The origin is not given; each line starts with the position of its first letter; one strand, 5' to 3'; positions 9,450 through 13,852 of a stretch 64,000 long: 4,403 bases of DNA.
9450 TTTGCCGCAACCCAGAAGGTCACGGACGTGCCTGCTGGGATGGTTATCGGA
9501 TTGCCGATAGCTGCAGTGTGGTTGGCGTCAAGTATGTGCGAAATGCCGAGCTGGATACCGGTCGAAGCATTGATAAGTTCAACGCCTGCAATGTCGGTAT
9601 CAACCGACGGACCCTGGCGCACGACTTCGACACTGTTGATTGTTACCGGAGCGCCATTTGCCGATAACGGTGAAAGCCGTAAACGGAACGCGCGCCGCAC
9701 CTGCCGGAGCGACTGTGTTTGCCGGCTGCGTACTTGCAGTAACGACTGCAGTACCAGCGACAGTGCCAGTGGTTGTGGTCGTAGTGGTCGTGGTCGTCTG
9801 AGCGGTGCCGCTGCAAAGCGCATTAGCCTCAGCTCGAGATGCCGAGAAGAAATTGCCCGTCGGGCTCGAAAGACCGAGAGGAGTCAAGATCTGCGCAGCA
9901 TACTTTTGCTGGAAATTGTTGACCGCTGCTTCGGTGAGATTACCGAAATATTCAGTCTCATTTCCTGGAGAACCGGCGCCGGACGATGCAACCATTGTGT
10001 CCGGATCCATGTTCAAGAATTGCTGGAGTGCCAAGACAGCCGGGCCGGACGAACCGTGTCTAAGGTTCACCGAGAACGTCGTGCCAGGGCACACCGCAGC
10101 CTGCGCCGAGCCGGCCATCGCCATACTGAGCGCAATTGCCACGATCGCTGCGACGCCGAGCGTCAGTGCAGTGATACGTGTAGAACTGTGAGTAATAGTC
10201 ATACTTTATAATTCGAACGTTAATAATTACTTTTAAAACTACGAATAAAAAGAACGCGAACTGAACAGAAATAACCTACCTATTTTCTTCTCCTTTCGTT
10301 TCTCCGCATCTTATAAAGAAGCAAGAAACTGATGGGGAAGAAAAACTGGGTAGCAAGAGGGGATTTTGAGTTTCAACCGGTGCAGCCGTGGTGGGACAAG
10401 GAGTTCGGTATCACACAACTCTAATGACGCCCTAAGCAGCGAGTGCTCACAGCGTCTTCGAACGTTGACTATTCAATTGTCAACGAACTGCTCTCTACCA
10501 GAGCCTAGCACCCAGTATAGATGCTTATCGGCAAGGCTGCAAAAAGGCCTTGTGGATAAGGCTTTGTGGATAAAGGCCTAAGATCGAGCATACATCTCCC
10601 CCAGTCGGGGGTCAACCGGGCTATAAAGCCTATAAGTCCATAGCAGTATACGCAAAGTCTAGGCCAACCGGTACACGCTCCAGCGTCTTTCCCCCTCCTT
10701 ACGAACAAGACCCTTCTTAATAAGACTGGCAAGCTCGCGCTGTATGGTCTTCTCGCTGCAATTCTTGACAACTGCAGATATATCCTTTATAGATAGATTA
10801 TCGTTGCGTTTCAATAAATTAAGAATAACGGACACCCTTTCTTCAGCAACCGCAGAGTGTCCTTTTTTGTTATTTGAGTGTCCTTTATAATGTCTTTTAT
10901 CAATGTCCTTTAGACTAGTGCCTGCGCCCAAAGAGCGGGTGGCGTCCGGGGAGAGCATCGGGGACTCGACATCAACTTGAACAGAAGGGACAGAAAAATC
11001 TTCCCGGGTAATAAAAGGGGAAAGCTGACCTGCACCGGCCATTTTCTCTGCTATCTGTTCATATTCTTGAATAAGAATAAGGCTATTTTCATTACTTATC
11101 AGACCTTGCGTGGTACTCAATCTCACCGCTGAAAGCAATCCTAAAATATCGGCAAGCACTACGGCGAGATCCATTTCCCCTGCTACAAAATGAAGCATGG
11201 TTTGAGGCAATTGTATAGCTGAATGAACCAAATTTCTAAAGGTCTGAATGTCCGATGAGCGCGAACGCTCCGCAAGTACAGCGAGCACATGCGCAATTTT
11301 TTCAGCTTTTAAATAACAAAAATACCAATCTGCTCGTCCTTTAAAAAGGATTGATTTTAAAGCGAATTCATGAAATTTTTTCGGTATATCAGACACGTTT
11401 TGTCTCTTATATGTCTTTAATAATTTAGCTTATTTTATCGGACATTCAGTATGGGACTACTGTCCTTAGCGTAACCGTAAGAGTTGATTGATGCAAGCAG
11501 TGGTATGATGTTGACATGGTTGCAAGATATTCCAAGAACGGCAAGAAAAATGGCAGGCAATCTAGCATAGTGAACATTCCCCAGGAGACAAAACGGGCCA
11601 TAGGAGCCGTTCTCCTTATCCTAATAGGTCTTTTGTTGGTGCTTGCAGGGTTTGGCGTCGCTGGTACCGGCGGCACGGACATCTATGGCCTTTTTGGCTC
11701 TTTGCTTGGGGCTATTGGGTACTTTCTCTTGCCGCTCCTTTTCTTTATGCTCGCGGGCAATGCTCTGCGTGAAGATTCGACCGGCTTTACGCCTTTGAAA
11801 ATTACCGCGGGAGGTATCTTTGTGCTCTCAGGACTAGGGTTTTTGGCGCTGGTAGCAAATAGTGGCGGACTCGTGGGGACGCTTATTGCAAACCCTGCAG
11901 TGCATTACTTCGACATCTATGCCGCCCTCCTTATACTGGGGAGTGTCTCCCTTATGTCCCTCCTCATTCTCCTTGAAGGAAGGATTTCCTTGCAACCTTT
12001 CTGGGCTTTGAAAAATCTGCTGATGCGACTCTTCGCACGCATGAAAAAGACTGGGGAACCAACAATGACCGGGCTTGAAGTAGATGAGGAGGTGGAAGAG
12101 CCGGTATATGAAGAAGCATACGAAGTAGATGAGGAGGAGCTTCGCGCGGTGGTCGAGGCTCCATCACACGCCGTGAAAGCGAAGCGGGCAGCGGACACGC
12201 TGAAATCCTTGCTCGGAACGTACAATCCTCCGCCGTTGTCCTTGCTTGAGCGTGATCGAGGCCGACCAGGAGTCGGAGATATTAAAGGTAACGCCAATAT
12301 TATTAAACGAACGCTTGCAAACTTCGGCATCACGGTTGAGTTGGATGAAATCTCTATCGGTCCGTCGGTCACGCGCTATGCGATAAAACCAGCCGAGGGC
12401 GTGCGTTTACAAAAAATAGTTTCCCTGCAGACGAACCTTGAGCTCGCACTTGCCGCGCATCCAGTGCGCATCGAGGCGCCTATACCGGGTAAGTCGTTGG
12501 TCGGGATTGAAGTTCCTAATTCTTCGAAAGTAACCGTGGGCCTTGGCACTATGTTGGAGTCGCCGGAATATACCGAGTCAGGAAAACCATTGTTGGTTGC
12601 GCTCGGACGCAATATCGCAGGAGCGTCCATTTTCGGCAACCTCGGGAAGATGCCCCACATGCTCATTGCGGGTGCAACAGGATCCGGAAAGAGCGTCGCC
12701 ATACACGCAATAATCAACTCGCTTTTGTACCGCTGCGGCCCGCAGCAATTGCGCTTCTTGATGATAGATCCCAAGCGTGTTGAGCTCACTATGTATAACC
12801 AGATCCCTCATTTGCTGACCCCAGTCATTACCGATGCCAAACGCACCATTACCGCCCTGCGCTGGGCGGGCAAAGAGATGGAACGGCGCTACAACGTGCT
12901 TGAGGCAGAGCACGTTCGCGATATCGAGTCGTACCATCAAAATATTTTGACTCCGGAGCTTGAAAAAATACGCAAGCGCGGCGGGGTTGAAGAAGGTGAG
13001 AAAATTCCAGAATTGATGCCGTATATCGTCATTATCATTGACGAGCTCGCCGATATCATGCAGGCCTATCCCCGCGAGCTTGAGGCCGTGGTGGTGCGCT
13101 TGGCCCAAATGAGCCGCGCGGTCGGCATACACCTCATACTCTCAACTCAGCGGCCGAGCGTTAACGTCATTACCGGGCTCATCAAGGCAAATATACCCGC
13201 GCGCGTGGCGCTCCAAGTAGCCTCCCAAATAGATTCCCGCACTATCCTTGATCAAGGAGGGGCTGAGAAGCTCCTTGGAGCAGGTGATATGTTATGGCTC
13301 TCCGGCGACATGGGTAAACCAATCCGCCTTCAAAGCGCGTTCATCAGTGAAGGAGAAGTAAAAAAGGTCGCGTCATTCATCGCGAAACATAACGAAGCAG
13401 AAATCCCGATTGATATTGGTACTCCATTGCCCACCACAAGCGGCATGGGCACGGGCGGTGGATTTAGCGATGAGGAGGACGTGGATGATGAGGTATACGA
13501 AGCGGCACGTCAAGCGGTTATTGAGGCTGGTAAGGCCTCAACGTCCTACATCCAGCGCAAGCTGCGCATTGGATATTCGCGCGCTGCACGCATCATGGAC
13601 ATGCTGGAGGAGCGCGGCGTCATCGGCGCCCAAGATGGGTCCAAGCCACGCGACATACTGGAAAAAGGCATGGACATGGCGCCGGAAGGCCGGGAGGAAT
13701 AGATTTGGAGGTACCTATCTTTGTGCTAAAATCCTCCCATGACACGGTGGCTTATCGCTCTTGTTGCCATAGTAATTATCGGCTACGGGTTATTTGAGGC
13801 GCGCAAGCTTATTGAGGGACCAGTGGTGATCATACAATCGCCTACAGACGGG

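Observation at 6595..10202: About 3.6-kb giant surface-protein gene shattered into at least 7 reading frames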

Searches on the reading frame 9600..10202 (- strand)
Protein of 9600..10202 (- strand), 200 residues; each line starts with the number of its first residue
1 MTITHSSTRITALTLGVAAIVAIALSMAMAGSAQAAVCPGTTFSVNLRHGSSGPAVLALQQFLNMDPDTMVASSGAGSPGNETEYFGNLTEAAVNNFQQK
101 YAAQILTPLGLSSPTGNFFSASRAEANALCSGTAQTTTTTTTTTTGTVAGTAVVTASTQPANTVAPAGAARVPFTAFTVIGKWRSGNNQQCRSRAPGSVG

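Call 13: find_encoding_contigs(protein=window:9600-10202:-, flank=10000, max_places=6)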
Protein window:9600-10202:- (200 aa): no gene with exactly this product is on record in the collection.

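Call 47: list_cluster_members(proteins=[P0202, window:9600-10202:-, window:7165-7881:-, window:8549-9823:-, window:5773-6111:-, window:11516-13702:+, window:7988-8290:-, window:6993-7328:-])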
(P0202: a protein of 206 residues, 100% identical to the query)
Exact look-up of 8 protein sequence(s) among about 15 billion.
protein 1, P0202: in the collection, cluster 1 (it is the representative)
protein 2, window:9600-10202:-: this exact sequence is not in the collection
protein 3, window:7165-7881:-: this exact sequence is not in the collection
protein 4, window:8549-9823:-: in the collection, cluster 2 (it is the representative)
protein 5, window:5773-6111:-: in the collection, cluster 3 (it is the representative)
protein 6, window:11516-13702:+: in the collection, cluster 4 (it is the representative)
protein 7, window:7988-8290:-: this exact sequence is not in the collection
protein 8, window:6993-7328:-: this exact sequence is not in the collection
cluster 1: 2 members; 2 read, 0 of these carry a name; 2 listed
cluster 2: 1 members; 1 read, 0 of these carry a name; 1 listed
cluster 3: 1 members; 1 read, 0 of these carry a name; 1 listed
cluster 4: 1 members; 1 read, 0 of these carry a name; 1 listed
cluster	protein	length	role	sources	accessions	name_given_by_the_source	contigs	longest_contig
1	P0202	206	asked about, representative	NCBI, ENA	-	-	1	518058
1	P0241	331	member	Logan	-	-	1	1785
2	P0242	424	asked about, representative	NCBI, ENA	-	-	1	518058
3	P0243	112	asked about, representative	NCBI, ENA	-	-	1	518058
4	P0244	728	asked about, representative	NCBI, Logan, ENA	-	-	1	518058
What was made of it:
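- Tried and rejected: Exact look-ups of window fragments: the N-terminal 200-aa fragment and several others are not on record (calls 13, 47).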

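Call 49: find_encoding_contigs(protein=P0241, flank=6000, max_places=6)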
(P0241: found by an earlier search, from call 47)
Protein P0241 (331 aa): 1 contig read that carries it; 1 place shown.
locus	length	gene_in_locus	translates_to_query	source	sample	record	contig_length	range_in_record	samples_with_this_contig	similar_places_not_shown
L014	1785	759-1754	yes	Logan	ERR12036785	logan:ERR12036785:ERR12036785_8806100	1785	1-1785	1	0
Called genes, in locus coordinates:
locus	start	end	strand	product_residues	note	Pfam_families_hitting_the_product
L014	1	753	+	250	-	?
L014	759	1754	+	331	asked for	PF13354:Beta-lactamase2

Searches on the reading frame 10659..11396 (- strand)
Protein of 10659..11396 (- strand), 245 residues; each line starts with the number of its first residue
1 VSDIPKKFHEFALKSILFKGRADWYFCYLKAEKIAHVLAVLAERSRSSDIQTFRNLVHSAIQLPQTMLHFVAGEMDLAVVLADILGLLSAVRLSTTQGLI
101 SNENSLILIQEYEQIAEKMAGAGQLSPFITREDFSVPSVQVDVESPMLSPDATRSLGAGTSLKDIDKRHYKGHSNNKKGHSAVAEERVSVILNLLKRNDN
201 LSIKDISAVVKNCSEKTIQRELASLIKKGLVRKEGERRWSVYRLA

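Call 38: find_encoding_contigs(protein=window:10659-11396:-, flank=10000, max_places=10)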
Protein window:10659-11396:- (245 aa): 2 contigs read that carry it; 2 places shown.
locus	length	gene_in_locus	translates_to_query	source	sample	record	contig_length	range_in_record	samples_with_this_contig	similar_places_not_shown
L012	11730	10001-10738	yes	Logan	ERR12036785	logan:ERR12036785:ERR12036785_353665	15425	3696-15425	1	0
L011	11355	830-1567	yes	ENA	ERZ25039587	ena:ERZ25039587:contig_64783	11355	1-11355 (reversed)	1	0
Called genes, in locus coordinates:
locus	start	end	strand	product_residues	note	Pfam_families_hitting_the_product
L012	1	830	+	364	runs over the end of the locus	PF01594:AI-2E_transport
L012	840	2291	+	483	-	PF00133:tRNA-synt_1 (weak), PF01406:tRNA-synt_1e (faint), PF09334:tRNA-synt_1g, PF00133:tRNA-synt_1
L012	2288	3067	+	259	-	PF01026:TatD_DNase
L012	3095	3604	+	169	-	PF01250:Ribosomal_S6 (weak)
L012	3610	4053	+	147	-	PF00436:SSB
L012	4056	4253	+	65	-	PF01084:Ribosomal_S18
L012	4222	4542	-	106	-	-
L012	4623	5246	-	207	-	PF01132:EFP (faint), PF08207:EFP_N, PF09285:Elong-fact-P_C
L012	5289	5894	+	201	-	PF04542:Sigma70_r2, PF08281:Sigma70_r4_2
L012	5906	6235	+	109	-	-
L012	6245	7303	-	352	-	PF00154:RecA_N, PF08423:Rad51, PF06745:ATPase (weak), PF01637:ATPase_2 (weak), PF27531:MT3502_N (weak), PF02283:CobU (weak), PF21096:RecA_C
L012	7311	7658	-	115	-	PF09136:Glucodextran_B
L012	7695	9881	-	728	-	PF17854:FtsK_alpha, PF01580:FtsK_SpoIIIE, PF09397:FtsK_gamma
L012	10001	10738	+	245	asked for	-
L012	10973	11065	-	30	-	-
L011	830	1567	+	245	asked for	-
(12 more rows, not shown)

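Call 45: search_protein_families(library=pfam, max_evalue=0.01, proteins=[window:10659-11396:-])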
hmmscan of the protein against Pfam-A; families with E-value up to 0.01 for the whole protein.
window:10659-11396:- (245 aa): 5 families
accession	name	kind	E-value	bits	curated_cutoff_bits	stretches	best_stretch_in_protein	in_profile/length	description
PF13730.12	HTH_36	-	0.00016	21.9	25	1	202-231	27-55/55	Helix-turn-helix domain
PF08220.18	HTH_DeoR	-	0.0011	19.1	21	1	187-233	1-46/57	DeoR-like helix-turn-helix domain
PF08221.17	HTH_9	-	0.0038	17.8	23.4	1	186-231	13-57/62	RNA polymerase III subunit RPC82 helix-turn-helix domain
PF01978.25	TrmB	-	0.0043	17.3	25.6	1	192-243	15-63/68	Sugar-specific transcriptional regulator TrmB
PF13463.12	HTH_27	-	0.0044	17.7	22.2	0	191-238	8-58/68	Winged helix DNA-binding domain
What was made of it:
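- Tried and rejected: Pfam annotates only the PG-binding domain (call 45).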

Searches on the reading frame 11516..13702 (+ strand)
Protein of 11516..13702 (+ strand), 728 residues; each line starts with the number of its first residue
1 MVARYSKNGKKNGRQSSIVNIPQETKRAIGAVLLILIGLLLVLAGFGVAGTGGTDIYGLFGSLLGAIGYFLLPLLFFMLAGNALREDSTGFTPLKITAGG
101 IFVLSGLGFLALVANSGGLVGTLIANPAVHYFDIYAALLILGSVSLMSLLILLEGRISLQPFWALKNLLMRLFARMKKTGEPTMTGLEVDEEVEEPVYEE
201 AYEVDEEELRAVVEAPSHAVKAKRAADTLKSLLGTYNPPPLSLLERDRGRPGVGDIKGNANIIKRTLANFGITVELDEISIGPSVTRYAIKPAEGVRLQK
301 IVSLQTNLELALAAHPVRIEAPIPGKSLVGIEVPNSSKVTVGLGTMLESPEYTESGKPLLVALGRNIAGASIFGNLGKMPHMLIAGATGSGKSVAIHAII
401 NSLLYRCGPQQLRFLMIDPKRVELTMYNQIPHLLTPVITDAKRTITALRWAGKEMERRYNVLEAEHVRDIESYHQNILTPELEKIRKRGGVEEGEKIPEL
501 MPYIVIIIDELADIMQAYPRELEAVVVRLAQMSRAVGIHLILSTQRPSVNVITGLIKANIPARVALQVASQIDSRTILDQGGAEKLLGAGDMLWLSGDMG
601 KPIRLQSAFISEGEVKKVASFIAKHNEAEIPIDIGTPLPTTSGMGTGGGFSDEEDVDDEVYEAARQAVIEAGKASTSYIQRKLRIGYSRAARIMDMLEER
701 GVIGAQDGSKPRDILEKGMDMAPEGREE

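Call 14: find_encoding_contigs(protein=window:11516-13702:+, flank=10000, max_places=6)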
Protein window:11516-13702:+ (728 aa): 1 contig read that carries it; 1 place shown.
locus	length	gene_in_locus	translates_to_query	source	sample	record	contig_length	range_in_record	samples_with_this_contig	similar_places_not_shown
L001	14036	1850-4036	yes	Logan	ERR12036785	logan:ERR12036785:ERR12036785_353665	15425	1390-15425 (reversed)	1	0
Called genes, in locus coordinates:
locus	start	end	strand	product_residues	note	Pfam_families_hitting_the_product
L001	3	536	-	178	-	?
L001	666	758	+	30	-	-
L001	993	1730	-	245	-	-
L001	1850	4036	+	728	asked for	PF17854:FtsK_alpha, PF01580:FtsK_SpoIIIE, PF09397:FtsK_gamma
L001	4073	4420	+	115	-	PF09136:Glucodextran_B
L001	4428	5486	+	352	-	PF00154:RecA_N, PF08423:Rad51, PF06745:ATPase (weak), PF01637:ATPase_2 (weak), PF27531:MT3502_N (weak), PF02283:CobU (weak), PF21096:RecA_C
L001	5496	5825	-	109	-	-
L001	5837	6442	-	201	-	PF04542:Sigma70_r2, PF08281:Sigma70_r4_2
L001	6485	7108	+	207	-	PF01132:EFP (faint), PF08207:EFP_N, PF09285:Elong-fact-P_C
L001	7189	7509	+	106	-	-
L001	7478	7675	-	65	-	PF01084:Ribosomal_S18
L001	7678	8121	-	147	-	PF00436:SSB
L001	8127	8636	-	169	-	PF01250:Ribosomal_S6 (weak)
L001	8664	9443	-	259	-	PF01026:TatD_DNase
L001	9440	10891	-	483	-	PF00133:tRNA-synt_1 (weak), PF01406:tRNA-synt_1e (faint), PF09334:tRNA-synt_1g, PF00133:tRNA-synt_1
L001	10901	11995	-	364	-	PF01594:AI-2E_transport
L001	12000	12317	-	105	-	-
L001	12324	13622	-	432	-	PF00587:tRNA-synt_2b, PF03129:HGTP_anticodon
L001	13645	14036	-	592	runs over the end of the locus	?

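Call 52: list_cluster_members(proteins=[L001:3-536:-, L011:2024-5611:+, L014:1-753:+, L011:5757-6443:+])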
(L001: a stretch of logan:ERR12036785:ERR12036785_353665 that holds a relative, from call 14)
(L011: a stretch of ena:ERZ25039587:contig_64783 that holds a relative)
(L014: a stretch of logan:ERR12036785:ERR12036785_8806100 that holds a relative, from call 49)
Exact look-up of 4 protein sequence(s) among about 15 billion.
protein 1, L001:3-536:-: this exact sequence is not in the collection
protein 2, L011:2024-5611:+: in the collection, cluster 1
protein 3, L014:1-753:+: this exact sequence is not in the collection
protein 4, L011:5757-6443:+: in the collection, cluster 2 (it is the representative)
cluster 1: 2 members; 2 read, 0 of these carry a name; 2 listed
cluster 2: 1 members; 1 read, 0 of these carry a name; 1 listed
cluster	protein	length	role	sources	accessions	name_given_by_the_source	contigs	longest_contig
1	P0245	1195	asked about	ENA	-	-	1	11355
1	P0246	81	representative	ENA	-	-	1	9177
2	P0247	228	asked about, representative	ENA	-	-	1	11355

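Call 54: find_encoding_contigs(protein=P0246, flank=10000, max_places=6)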
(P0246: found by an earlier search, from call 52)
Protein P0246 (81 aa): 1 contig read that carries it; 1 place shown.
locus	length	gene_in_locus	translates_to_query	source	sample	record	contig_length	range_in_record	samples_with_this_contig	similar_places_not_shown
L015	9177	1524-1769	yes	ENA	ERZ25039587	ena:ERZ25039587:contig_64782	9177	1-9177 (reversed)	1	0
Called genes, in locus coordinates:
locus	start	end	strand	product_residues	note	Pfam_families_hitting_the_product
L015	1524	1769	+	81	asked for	-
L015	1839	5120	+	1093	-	-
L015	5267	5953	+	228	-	PF13428:TPR_14 (faint)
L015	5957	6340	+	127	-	PF13354:Beta-lactamase2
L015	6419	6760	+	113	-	PF13354:Beta-lactamase2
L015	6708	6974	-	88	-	-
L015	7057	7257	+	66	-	PF00313:CSD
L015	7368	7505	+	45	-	-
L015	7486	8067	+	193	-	PF00466:Ribosomal_L10 (weak)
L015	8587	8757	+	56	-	-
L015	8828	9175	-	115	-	?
